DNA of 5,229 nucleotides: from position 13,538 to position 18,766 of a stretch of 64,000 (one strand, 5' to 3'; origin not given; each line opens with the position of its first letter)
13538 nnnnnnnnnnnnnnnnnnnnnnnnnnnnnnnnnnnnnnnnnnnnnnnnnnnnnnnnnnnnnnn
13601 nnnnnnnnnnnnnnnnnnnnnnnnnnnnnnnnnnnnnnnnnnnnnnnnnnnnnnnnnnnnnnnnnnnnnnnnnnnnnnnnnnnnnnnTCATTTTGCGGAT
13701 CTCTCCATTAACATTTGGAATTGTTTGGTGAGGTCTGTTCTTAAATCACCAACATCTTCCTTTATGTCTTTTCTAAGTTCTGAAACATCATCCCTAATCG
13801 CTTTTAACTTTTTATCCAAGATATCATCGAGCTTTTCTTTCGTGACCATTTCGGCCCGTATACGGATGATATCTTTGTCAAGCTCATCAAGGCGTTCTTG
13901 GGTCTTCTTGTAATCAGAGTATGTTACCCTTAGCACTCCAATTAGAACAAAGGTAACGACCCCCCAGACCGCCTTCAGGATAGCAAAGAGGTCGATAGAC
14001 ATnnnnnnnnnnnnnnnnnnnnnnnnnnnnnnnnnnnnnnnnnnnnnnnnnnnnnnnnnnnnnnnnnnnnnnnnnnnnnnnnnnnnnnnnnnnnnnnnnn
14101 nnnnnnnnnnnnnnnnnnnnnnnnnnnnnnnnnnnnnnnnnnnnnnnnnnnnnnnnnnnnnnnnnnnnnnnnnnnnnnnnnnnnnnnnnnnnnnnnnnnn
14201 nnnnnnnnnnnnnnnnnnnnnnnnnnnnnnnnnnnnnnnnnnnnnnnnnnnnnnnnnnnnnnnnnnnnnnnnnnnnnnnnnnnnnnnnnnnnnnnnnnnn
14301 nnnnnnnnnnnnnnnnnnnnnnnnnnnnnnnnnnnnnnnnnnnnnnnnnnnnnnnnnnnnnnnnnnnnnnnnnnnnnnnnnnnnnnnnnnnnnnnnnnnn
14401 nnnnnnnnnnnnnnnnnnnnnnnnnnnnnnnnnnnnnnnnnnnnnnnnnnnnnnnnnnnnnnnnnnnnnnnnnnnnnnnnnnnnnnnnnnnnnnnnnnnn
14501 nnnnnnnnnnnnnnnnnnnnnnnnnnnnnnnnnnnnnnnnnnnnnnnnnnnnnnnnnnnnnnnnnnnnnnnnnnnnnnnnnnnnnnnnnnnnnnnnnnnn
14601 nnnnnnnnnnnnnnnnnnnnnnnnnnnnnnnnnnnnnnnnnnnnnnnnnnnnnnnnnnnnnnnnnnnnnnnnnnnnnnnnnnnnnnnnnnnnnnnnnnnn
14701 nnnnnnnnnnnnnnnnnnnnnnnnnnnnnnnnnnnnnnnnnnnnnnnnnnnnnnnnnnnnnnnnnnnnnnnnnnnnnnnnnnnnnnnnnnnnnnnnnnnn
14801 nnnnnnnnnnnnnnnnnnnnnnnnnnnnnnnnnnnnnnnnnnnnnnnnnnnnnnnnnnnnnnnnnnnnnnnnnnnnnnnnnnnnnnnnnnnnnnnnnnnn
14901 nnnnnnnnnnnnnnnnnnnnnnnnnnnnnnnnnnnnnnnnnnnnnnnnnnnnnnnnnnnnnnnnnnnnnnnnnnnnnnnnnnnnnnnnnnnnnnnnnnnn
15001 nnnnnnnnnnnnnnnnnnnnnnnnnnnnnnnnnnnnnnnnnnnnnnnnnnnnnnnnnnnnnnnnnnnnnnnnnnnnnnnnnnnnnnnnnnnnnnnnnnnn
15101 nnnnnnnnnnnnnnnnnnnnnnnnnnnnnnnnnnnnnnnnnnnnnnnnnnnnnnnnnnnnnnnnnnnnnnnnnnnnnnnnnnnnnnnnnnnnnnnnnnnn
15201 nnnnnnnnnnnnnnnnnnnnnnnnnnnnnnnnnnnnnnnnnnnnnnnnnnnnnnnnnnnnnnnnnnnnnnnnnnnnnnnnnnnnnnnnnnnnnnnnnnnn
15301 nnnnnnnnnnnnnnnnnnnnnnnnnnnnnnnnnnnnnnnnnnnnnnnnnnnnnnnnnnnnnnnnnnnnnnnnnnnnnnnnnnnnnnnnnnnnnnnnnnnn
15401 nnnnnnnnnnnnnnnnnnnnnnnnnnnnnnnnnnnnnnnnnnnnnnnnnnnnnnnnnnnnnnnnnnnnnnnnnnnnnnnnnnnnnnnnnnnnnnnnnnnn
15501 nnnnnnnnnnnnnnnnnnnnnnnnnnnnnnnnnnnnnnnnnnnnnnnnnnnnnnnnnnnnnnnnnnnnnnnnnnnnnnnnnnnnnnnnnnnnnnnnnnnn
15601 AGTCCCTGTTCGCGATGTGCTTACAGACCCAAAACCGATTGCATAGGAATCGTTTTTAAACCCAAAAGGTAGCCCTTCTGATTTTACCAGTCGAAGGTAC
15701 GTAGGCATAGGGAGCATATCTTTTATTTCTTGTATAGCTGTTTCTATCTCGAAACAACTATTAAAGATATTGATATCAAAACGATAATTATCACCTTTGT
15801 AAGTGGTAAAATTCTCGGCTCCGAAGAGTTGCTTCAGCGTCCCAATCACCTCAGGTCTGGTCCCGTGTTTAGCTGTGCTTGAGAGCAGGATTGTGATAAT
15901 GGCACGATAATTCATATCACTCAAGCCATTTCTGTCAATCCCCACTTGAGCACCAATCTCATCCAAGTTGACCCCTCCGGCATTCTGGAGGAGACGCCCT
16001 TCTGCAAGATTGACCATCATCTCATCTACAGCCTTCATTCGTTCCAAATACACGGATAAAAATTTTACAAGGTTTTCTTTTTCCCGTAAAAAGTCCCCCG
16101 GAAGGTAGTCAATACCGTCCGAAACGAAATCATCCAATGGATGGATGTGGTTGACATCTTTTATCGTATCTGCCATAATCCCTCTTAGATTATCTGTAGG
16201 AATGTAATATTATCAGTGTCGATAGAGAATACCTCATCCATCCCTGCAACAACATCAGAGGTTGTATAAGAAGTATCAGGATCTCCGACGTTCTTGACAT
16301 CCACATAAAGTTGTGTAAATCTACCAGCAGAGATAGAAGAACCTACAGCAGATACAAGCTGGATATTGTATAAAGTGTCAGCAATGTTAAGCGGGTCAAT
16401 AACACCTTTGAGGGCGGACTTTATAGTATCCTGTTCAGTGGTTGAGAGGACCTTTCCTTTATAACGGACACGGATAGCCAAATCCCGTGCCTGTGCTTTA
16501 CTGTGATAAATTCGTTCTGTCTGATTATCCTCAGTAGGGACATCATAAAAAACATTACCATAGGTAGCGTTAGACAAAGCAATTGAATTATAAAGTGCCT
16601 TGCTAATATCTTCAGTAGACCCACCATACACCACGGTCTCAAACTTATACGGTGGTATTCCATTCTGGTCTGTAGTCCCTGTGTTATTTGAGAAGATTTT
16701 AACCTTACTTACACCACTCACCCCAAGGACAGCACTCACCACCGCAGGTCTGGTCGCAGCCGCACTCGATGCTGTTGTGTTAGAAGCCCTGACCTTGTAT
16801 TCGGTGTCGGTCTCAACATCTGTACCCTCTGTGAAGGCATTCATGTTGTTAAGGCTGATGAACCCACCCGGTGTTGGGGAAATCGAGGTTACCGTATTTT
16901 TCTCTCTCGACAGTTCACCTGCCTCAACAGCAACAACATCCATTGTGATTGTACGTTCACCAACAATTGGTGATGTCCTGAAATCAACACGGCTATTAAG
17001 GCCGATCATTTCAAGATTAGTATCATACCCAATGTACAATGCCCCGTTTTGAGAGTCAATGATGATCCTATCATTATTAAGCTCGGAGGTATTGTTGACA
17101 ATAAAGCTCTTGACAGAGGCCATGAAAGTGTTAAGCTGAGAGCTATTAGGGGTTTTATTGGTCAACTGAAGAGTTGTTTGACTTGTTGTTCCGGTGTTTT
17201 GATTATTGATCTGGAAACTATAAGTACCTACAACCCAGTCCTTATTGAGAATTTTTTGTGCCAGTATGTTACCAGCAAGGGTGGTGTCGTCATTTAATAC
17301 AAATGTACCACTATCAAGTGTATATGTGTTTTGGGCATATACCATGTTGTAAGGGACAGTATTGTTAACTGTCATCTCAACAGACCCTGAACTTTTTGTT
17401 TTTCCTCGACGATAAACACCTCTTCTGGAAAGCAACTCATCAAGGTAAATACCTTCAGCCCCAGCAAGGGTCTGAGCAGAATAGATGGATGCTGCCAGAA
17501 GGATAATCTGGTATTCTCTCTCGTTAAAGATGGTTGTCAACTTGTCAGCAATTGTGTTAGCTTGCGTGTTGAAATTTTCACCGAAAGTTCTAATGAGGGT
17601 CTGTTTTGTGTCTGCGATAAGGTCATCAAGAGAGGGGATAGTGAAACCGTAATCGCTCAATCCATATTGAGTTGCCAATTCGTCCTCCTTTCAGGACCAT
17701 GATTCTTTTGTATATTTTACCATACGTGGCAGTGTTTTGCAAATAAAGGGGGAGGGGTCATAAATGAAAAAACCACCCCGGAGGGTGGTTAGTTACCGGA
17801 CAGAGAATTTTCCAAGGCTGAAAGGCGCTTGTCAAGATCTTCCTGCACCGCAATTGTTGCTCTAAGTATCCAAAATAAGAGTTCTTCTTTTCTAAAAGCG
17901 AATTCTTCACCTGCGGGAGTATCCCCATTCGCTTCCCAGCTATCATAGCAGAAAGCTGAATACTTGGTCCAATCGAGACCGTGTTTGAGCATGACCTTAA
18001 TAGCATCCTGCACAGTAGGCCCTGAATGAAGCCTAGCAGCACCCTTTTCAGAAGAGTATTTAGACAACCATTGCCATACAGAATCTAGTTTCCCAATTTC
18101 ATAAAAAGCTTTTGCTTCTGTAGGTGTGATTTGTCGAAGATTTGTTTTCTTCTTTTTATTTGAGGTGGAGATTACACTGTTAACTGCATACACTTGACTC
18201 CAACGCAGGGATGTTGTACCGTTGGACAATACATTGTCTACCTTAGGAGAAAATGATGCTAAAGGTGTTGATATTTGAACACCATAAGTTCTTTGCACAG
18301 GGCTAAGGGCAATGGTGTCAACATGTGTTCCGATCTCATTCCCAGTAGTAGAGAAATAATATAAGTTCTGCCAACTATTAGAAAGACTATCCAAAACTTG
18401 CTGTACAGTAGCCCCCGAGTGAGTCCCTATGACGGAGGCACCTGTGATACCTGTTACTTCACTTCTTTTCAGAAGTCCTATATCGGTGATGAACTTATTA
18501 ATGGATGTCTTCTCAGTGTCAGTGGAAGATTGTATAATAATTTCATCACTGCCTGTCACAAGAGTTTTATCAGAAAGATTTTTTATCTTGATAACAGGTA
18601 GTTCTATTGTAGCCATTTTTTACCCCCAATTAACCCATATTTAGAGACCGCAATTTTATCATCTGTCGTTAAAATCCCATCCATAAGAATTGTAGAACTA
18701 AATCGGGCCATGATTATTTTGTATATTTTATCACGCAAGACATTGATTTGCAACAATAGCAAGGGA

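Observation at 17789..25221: Three receptor-binding proteins share a conserved ~50-aa N-terminal anchor domain (modular RBP set)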

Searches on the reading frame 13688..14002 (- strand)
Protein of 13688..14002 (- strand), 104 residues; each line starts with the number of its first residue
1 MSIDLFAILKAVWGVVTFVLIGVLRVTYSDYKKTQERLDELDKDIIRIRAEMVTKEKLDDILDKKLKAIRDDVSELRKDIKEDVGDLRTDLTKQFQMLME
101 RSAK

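Call 90: search_protein_families(library=pfam, proteins=[window:13688-14002:-], max_evalue=0.01)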
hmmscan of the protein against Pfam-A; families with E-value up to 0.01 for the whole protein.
window:13688-14002:- (104 aa): 1 family
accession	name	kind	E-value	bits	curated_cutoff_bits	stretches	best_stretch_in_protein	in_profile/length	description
PF11180.13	DUF2968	-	0.0079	16.2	27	1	10-102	66-157/180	Protein of unknown function (DUF2968)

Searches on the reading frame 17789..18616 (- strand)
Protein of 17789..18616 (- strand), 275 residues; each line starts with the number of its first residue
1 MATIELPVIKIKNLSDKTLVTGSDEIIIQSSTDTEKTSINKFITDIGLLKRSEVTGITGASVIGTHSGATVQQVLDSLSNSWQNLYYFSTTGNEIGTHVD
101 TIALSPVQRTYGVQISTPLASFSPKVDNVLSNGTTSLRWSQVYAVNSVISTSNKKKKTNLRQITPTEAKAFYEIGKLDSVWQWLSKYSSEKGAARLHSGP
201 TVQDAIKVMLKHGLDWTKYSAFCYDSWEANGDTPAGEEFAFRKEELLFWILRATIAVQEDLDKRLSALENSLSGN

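Call 7: search_protein_families(library=pfam, proteins=[window:17789-18616:-], max_evalue=0.01)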
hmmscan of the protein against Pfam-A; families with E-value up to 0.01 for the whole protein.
window:17789-18616:- (275 aa): 1 family
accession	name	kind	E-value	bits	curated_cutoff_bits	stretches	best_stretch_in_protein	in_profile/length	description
PF13884.11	Peptidase_S74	-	4.5e-09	36.9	22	1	152-213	1-57/58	Chaperone of endosialidase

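Call 41: search_solved_structures(query=window:17789-18616:-, max_evalue=0.1, show_alignments=2)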
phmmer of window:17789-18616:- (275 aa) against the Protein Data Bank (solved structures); distinct sequences matched with E-value up to 0.1: 6.
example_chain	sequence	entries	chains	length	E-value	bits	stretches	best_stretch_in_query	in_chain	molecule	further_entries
7y5s_A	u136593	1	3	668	2.3e-17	66.4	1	122-264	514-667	phage tail fiber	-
4uw8_A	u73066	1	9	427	5.2e-16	61.9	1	121-230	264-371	L-SHAPED TAIL FIBER PROTEIN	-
6eu4_A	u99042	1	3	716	3.2e-11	46.2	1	122-247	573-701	Tail spike protein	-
9vvr_A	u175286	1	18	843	4.9e-09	39.1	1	121-253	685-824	Tail spike protein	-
3gw6_A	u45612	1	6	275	4.5e-05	26.1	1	120-234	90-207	Endo-N-acetylneuraminidase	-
3gud_A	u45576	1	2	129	0.0076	18.8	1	181-234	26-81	Neck appendage protein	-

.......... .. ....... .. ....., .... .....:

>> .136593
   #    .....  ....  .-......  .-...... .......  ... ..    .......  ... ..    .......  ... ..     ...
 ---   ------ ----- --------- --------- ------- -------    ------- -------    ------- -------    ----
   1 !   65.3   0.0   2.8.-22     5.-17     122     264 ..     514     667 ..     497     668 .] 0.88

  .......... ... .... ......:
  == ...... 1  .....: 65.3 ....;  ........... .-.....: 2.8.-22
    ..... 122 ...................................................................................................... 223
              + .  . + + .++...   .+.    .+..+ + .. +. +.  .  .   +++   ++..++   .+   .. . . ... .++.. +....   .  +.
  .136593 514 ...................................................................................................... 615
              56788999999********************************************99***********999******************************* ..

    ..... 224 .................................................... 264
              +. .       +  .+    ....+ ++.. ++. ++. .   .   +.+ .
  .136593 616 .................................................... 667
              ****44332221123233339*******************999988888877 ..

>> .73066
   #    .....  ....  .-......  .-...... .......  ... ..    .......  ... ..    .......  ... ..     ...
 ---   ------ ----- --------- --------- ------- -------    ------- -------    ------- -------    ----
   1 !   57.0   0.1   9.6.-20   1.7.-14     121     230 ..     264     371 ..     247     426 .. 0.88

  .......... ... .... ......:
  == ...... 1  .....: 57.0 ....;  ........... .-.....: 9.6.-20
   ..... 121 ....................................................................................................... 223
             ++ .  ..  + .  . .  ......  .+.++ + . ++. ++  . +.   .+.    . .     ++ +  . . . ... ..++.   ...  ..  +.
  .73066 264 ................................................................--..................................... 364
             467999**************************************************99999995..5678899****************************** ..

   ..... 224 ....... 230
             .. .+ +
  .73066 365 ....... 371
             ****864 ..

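Call 57: search_protein_families(library=phrogs, proteins=[window:17789-18616:-], max_evalue=0.001)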
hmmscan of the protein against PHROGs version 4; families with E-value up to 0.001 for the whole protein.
window:17789-18616:- (275 aa): 12 families
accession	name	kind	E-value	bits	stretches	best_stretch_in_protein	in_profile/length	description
phrog_23437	-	tail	7.5e-184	610.4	1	1-275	1-275/275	tail protein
phrog_19921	-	tail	3.5e-37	129.1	1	113-230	740-858/952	tail spike protein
phrog_7121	-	tail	6.3e-32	111.6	1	100-270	750-925/927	tail fiber protein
phrog_15695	-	tail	4.5e-28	98.6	1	25-233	1002-1205/1284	tail fiber protein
phrog_1171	-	tail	5.1e-26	92.4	1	59-230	731-882/954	tail spike protein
phrog_38424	-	unknown function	2.8e-19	70.3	1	124-230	312-418/488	-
phrog_14895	-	tail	3.3e-16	59.9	1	121-254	474-616/632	tail spike protein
phrog_24369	-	tail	9.8e-16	57.5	1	121-229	1233-1339/1396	tail fiber protein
phrog_17635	-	tail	1.2e-15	57.8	1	109-234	563-683/721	tail fiber protein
phrog_24159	-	tail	2.2e-13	50.4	1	121-229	809-915/972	tail fiber protein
phrog_28871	-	unknown function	1.6e-12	47.1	1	77-186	674-787/946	-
phrog_27613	-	tail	7.9e-08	32.1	1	11-233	521-733/779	tail protein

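Call 61: search_protein_families(library=ncbifam, proteins=[window:17789-18616:-], max_evalue=1)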
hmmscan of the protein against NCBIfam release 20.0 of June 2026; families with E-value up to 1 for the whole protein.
window:17789-18616:- (275 aa): 0 families
